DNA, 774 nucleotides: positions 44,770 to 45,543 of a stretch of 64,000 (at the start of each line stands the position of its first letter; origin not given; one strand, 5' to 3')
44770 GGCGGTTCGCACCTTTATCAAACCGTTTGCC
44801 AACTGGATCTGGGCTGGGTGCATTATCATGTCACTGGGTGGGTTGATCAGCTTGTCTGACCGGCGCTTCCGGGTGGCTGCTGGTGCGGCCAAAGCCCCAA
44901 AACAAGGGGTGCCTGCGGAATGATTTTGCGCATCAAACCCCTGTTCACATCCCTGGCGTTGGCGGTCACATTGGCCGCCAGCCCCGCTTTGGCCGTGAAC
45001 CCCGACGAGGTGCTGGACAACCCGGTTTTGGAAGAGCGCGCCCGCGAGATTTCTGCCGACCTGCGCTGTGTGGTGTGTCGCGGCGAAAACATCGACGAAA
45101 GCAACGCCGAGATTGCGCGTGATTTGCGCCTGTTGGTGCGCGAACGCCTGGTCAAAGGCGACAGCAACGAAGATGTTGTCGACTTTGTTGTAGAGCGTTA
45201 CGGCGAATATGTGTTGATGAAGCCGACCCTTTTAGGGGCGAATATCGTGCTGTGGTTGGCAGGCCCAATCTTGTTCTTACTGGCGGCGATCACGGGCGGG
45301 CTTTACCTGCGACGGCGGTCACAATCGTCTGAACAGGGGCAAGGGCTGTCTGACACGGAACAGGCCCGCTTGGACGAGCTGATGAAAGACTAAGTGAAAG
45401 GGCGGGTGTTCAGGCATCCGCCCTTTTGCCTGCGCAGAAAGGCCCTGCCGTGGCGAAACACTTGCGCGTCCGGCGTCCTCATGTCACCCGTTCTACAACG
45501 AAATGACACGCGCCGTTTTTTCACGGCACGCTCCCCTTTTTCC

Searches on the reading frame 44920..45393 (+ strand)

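Call 3: search_protein_families(library=pfam, proteins=[window:44920-45393:+], max_evalue=0.1)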
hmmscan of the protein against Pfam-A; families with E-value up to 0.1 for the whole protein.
window:44920-45393:+ (157 aa): 1 family
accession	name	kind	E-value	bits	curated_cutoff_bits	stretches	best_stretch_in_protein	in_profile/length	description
PF03918.19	CcmH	-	7.2e-48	161.9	25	1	14-155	2-143/143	Cytochrome C biogenesis protein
